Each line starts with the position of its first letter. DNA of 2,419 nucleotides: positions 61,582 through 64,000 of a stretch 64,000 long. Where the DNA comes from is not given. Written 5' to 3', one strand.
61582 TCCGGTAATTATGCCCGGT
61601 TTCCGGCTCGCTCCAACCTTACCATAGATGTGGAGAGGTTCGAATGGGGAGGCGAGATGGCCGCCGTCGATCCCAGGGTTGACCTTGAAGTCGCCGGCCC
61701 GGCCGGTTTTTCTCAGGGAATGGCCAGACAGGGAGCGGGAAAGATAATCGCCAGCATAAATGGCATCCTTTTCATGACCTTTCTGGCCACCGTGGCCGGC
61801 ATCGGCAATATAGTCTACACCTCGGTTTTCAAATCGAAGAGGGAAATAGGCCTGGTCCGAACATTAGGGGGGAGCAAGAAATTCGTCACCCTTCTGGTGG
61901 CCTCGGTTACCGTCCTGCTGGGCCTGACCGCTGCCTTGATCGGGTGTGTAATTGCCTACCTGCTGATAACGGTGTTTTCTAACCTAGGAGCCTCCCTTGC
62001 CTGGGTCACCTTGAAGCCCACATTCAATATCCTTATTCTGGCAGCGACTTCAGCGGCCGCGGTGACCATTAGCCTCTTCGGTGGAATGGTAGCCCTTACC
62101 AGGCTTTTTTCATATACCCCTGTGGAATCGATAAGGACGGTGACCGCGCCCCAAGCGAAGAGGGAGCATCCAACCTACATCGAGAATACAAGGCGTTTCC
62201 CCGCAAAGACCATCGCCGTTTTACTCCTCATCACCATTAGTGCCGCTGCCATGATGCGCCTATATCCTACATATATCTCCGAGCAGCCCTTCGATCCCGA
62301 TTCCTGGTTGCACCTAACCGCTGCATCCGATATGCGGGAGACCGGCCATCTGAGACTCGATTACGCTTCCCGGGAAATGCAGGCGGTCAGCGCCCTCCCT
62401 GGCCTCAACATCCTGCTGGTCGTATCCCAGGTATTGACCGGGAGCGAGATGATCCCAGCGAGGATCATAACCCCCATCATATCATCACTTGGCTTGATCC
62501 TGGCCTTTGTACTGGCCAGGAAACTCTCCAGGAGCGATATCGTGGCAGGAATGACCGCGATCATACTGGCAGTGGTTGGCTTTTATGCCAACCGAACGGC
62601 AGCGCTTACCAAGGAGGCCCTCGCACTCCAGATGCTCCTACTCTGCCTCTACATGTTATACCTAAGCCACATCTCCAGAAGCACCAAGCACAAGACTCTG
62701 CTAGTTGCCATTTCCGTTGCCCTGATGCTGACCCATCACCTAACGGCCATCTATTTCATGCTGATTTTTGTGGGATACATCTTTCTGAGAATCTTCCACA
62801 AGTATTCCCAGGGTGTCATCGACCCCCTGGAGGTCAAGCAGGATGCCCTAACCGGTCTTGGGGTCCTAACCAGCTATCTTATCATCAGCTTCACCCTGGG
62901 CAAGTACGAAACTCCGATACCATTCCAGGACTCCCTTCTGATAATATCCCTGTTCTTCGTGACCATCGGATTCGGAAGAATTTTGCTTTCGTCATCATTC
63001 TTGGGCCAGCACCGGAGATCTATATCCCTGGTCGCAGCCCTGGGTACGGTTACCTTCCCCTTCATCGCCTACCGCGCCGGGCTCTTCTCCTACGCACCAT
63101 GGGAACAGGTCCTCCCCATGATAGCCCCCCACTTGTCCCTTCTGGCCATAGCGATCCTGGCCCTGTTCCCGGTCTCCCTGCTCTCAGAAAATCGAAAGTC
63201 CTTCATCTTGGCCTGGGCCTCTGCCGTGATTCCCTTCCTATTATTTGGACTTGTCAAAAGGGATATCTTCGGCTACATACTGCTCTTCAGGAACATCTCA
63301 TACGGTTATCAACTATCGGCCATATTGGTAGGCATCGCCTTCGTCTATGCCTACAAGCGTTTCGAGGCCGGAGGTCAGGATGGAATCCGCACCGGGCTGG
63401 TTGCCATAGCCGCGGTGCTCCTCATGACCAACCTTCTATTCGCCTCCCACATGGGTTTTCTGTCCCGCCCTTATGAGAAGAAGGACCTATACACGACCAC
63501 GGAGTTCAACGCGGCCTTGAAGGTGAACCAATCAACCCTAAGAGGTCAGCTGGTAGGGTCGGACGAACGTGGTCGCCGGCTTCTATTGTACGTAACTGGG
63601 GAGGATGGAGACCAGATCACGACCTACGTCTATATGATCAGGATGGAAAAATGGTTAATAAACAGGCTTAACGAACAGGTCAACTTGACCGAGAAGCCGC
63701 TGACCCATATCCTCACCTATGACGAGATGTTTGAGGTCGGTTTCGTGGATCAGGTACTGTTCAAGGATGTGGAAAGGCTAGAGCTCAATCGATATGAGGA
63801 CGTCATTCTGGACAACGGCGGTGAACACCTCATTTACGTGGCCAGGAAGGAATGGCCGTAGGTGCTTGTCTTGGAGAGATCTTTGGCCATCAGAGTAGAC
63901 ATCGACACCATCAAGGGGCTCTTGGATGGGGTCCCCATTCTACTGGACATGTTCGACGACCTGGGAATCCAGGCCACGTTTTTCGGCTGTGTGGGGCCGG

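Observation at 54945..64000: Candidate novel system: a LolCDE/FtsEX-type (type VII) ABC machine genetically fused and clustered with an Arn-like lipid-linked-sugar pathway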

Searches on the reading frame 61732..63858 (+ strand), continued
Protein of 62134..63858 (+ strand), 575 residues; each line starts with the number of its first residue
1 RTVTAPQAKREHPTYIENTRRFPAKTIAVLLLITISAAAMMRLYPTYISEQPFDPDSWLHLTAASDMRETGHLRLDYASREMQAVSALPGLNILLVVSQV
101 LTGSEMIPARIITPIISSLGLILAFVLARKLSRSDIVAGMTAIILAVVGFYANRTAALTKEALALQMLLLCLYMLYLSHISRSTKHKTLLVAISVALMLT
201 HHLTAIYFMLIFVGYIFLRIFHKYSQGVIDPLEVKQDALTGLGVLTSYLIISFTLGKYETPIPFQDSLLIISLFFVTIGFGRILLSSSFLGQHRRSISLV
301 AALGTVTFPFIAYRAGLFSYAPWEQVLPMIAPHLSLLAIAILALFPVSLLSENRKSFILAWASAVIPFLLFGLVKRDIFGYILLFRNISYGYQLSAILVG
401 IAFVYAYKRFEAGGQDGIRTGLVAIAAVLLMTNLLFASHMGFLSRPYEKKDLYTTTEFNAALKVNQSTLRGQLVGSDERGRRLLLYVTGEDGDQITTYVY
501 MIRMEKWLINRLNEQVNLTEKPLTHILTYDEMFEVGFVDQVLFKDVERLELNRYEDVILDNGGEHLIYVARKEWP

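Call 63: search_protein_families(library=pfam, alignment_id=A2, max_evalue=0.1)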
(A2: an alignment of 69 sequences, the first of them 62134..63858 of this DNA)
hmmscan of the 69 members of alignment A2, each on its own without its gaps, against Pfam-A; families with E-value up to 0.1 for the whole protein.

A. member 1, window:62134-63858:+ (575 aa): 0 families

B. families by the number of members that match (of 69 scanned): 17 families
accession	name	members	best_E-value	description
PF20176.3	DUF6541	5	0.00018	Family of unknown function (DUF6541)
PF13231.12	PMT_2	2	2.6e-05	Dolichyl-phosphate-mannose-protein mannosyltransferase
PF14746.11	WASH-7_C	2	0.04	WASH complex subunit 7, C-terminal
PF02366.24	PMT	1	8.9e-05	Dolichyl-phosphate-mannose-protein mannosyltransferase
PF05216.18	UNC-50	1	0.0013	UNC-50 family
PF17090.10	Ytca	1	0.0041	YtcA family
PF07777.16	MFMR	1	0.012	G-box binding protein MFMR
PF13198.11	DUF4014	1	0.017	Protein of unknown function (DUF4014)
PF24661.1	DUF7649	1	0.023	Domain of unknown function (DUF7649)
PF15427.11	S100PBPR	1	0.026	S100P-binding protein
PF03188.21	Cytochrom_B561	1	0.028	Eukaryotic cytochrome b561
PF12606.13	RELT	1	0.031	Tumour necrosis factor receptor superfamily member 19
PF05732.17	RepL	1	0.032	Firmicute plasmid replication protein (RepL)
PF13273.12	DUF4064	1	0.04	Protein of unknown function (DUF4064)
PF10131.15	PTPS_related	1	0.04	6-pyruvoyl-tetrahydropterin synthase related domain; membrane protein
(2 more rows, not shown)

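Call 64: search_protein_families(library=ncbifam, proteins=[L004:10800-11618:+, L004:11600-12769:+, L004:12766-13143:-, L004:13148-13912:-, L004:13968-14834:-, L004:14968-16224:+], max_evalue=0.001)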
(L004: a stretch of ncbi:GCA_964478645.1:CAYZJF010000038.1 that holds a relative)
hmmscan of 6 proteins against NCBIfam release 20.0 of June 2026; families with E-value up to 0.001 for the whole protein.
L004:10800-11618:+ (272 aa): 4 families
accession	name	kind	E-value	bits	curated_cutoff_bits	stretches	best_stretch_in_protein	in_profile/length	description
NF011923.2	PRK15394.1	equivalog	9.7e-29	100.5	382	1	12-253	4-253/294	4-deoxy-4-formamido-L-arabinose-phosphoundecaprenol deformylase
TIGR02764.1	spore_ybaN_pdaB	equivalog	6.6e-07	29.3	237.4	1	85-170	41-122/191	polysaccharide deacetylase family sporulation protein PdaB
TIGR03006.1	pepcterm_polyde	equivalog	5.7e-05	22.4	276.2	1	92-191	63-155/272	XrtA system polysaccharide deacetylase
TIGR03212.1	uraD_N-term-dom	equivalog_domain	8.8e-05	21.7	424.6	1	89-185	103-192/297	allantoinase PuuE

L004:11600-12769:+ (389 aa): 40 families (the best 25 are shown)
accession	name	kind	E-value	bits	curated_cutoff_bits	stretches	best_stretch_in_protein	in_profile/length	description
NF041876.1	EPS_EpsE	equivalog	3.1e-29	102.4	400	1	188-377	186-386/389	exopolysaccharide biosynthesis GT4 family glycosyltransferase EpsE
TIGR03088.1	stp2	hypoth_equivalog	3.7e-27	95.3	409.05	1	186-387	158-373/374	TIGR03088 family PEP-CTERM/XrtA system glycosyltransferase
TIGR03999.1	thiol_BshA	equivalog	2.9e-26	92.3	273.7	1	141-387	120-373/375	N-acetyl-alpha-D-glucosaminyl L-malate synthase BshA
TIGR02149.1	glgA_Coryne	subfamily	1.1e-22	80.7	302.4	1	86-387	70-390/391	glycogen synthase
NF047684.1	TeichurnBiosyTuaC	equivalog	2.8e-22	79.2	550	1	96-387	104-389/391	teichuronic acid biosynthesis protein TuaC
TIGR04005.1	wcaL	equivalog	7.7e-22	77.7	537.6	1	97-381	115-399/406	colanic acid biosynthesis glycosyltransferase WcaL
TIGR04063.1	stp3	hypoth_equivalog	8.8e-22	77.5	442.05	1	99-387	91-395/397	TIGR04063 family PEP-CTERM/XrtA system glycosyltransferase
TIGR03449.1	mycothiol_MshA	equivalog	1e-20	74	462.5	1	97-388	99-404/406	D-inositol-3-phosphate glycosyltransferase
NF041010.1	glycosy_Agl16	equivalog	3.6e-19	68.8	575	1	161-386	129-350/352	glycosylation protein Agl16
TIGR04047.1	MSMEG_0565_glyc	hypoth_equivalog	1.1e-18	67.5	259.85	1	64-386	51-373/373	MSMEG_0565 family glycosyltransferase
NF053513.1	Gtran_IagA_BgsA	equivalog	9.5e-17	61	460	1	161-387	101-331/333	LTA glycolipid anchor biosynthesis glycosyltransferase, IagA/BgsA family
NF007640.0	PRK10307.1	subfamily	2e-16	59.9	276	1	176-378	182-398/411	WcaI family glycosyltransferase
NF038229.1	Glyco4_Geo_Pelo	equivalog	1.4e-15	57.2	400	1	187-387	132-336/338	GPMC system family 4 glycosyltransferase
TIGR03087.1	stp1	hypoth_equivalog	9.8e-14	51.3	316.65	1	187-375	195-385/397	TIGR03087 family PEP-CTERM/XrtA system glycosyltransferase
NF053787.1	GlcN_PG_synth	equivalog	9.9e-14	50.9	480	1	106-387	89-359/361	N-acetylglucosaminyl phosphatidylglycerol synthase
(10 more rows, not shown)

L004:12766-13143:- (125 aa): 0 families

L004:13148-13912:- (254 aa): 14 families
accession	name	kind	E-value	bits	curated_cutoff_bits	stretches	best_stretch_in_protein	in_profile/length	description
TIGR04178.1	exo_archaeo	signature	2.7e-17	62.8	23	1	147-241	1-93/97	exosortase/archaeosortase family protein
TIGR03762.1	archaeo_artC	exception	1.5e-15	57.8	100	1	44-239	86-272/274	archaeosortase C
TIGR02602.1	8TM_EpsH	subfamily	7.9e-14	51.7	105.55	1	20-238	42-236/241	exosortase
NF046081.1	exosort_XrtX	exception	9.7e-13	48.4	170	1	77-245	4-164/168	exosortase X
TIGR04297.1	thauma_sortase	exception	2.9e-10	40.2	250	1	132-240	179-287/307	thaumarchaeosortase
NF035943.2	exosort_XrtV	exception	2.4e-08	33.6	313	1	81-232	114-256/270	exosortase V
TIGR03113.1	exosort_XrtB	exception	8.7e-08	32.1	275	1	14-234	58-257/268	exosortase B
NF033464.1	cyanoexo_CrtC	exception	1.5e-07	31.3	225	1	17-240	68-272/278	cyanoexosortase C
NF033767.0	exosort_XrtS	exception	2.8e-06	27.4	145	1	117-230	31-142/155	exosortase S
TIGR04128.1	exoso_Fjoh_1448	exception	5.7e-06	26.6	90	1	70-243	2-172/174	exosortase family protein XrtF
TIGR03110.1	exosort_Gpos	exception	6.5e-06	26.2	102.75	1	69-243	16-179/187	exosortase family protein XrtG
TIGR04152.1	exosort_VPLPA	exception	1.2e-05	24.6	400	1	120-248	127-250/486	VPLPA-CTERM-specific exosortase XrtD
NF033770.1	exosort_XrtT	exception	0.00012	20.8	250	1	152-232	174-258/472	exosortase T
TIGR04489.1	exosort_XrtO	exception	0.00039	19.3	250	1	148-243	164-258/451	exosortase O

L004:13968-14834:- (288 aa): 0 families

L004:14968-16224:+ (418 aa): 10 families
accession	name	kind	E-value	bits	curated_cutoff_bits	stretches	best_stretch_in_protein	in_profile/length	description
TIGR03026.1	NDP-sugDHase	subfamily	2.1e-108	362.8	189.8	1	5-381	2-398/413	nucleotide sugar dehydrogenase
NF040825.1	UDPMaNacDH_Arch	equivalog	3.4e-98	329.3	750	1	5-387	2-390/418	UDP-N-acetyl-D-mannosamine dehydrogenase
NF008286.0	PRK11064.1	equivalog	4.4e-97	325.3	459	1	3-380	3-405/420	UDP-N-acetyl-D-mannosamine dehydrogenase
NF041297.1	UDPGDh_AglM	equivalog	9.2e-49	166.5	670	1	6-378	3-399/429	UDP-glucose 6-dehydrogenase AglM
NF047673.2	TeichurnBiosyTuaD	equivalog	2.3e-40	139.1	700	1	4-348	2-355/439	UDP-glucose 6-dehydrogenase TuaD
NF011729.0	PRK15182.1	equivalog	1.1e-36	126.5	592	1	6-378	9-395/425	Vi polysaccharide biosynthesis UDP-N-acetylglucosamine C-6 dehydrogenase TviB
NF011631.0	PRK15057.1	equivalog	1.1e-16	61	757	1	7-349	4-342/388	UDP-glucose 6-dehydrogenase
TIGR03911.1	pyrrolys_PylD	equivalog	0.00074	18.7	150.05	0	4-41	146-183/266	3-methylornithyl-N6-L-lysine dehydrogenase PylD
NF043037.1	ThreonDh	equivalog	0.00076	19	350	0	5-51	4-50/297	L-threonate dehydrogenase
NF012005.0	PRK15461.1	equivalog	0.00085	18.6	348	0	5-50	3-48/298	sulfolactaldehyde 3-reductase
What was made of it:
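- On ArnD (4-deoxy-4-formamido-L-arabinose-phosphoundecaprenol deformylase): ArnD is by far the best model for the orthologue (9.7e-29, against 6.6e-7 for the next CE4 model), but 100 bits is below the cut-off of 382 (call 64).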

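Call 72: search_protein_families(library=pfam, proteins=[L004:12766-13143:-, L007:11910-12287:-, L008:6160-6621:-, L006:13596-14048:-, L004:13968-14834:-], max_evalue=10)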
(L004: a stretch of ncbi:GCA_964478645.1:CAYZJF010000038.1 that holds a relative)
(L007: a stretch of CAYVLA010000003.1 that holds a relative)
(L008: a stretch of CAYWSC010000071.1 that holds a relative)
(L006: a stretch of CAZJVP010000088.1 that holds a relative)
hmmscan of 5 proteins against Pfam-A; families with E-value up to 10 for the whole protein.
L004:12766-13143:- (125 aa): 2 families
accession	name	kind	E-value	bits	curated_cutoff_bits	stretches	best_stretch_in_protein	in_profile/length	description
PF15383.11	TMEM237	-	0.14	11.9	28.1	1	10-109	94-197/247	Transmembrane protein 237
PF00892.27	EamA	-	0.51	11.1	28.2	0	56-123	65-134/135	EamA-like transporter family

L007:11910-12287:- (125 aa): 1 family
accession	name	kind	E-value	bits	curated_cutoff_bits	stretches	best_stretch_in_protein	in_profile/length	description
PF15383.11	TMEM237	-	0.12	12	28.1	1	10-108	94-196/247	Transmembrane protein 237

L008:6160-6621:- (153 aa): 2 families
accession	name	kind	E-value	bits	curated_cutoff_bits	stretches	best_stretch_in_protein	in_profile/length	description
PF00892.27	EamA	-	0.63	10.8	28.2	1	112-151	94-134/135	EamA-like transporter family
PF11992.13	TgpA_N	-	4.6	6.6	30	1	33-152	50-144/333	TgpA N-terminal domain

L006:13596-14048:- (150 aa): 0 families

L004:13968-14834:- (288 aa): 0 families

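Call 74: find_homologous_proteins(query=L004:12766-13140:-, max_evalue=0.001)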
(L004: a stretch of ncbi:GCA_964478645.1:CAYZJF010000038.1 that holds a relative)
Query L004:12766-13140:- (124 aa): 31 proteins with E <= 0.001 among 192 candidates.
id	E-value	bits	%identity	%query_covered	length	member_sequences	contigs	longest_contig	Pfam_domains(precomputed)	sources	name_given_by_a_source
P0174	1.1e-64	233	100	100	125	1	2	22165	-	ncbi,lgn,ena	-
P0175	1.1e-64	233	100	100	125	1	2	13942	-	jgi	-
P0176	7.6e-64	231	98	100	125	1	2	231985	-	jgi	jgi:hypothetical protein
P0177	2.6e-63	229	98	99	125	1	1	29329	-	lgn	-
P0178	1.9e-61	223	99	96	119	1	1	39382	-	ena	-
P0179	5.4e-52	192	79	99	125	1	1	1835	-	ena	-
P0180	9.0e-51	189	74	100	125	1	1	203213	-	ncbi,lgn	-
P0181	5.7e-50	186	76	99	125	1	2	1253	-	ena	-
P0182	7.9e-50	186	76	99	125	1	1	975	-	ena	-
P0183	8.2e-49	182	76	99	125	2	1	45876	-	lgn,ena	-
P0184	8.5e-47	176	73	99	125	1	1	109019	-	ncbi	-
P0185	2.2e-46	174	70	100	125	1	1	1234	-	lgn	-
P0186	2.4e-46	174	74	99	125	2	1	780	-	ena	-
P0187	3.2e-46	174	72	99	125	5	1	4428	-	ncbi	-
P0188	1.0e-45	172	70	99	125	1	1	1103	-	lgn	-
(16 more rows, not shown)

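Call 76: search_solved_structures(query=A5, max_evalue=10)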
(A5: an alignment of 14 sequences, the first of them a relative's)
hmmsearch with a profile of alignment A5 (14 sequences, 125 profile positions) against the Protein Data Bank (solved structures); distinct sequences matched with E-value up to 10: 1.
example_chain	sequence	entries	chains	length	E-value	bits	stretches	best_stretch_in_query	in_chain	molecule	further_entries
9ubw_D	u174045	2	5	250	0.77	13.1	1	30-100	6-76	Cation channel sperm-associated protein 4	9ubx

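Call 84: find_related_loci(query=A6, collection=metagenome_contigs, flank=10000)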
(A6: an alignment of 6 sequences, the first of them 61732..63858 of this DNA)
Query A6 (709 aa) in metagenome_contigs; peptide patterns used: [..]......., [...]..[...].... (x = any residue, [..] = any of these).
201 stretches matched a pattern; 3 encode a relative of the query (tblastn E <= 1e-3); 3 distinct loci.
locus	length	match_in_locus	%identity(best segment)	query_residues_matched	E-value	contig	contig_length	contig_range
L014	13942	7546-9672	72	1-709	0e+0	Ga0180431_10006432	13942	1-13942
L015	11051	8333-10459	72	1-709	0e+0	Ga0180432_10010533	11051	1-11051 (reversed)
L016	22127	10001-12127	63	1-709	0e+0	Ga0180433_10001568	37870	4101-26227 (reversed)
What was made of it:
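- Tried and rejected: The metagenome scan found only 3 further close loci (call 84).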

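Call 98: find_encoding_contigs(protein=P0024, flank=10000, max_places=3)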
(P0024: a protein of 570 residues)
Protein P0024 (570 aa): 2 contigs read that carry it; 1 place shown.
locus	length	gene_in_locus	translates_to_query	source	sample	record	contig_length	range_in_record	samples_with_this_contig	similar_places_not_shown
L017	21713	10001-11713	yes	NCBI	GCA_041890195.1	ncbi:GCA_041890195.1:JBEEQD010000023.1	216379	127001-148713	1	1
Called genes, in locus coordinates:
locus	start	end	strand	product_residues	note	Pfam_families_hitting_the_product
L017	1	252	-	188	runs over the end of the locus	-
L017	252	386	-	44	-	-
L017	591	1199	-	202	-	PF14464:Prok-JAB (weak)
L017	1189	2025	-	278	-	PF14464:Prok-JAB (weak)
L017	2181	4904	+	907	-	PF11614:FixG_C (faint), PF10633:NPCBM_assoc (faint), PF07705:CARDB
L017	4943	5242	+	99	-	-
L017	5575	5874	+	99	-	PF00240:ubiquitin (weak), PF11976:Rad60-SLD (weak)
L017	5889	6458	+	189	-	PF00179:UQ_con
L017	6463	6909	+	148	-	-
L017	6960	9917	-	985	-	-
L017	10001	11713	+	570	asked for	-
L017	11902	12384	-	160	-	PF04008:Adenosine_kin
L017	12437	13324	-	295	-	PF01040:UbiA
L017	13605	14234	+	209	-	PF13424:TPR_12, PF13414:TPR_11, PF13432:TPR_16, PF14559:TPR_19, PF21033:RMD1-3, PF00515:TPR_1, PF07719:TPR_2, PF13181:TPR_8, +16 more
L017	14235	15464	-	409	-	PF00571:CBS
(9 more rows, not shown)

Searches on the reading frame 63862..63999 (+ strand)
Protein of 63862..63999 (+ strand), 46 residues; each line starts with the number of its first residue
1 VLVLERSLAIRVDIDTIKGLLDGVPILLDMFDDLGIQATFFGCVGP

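Call 11: search_protein_families(library=pfam, proteins=[window:63862-63999:+], max_evalue=1)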
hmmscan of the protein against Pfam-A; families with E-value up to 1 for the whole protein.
window:63862-63999:+ (46 aa): 0 families

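Call 12: search_protein_families(library=ncbifam, proteins=[window:63862-63999:+], max_evalue=1)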
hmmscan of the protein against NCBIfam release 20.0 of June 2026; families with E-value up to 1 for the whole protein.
window:63862-63999:+ (46 aa): 1 family
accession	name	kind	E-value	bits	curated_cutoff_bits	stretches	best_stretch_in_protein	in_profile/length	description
NF011923.2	PRK15394.1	equivalog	8.8e-09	35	382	1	8-46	3-41/294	4-deoxy-4-formamido-L-arabinose-phosphoundecaprenol deformylase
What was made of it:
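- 63862..64000 (+): The first 46 codons of an ArnD-like CE4 deacetylase/deformylase with no signal peptide. The gene runs off the window; orthologues are 266-272 aa. NCBIfam ArnD 8.8e-9 on the fragment (call 12).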
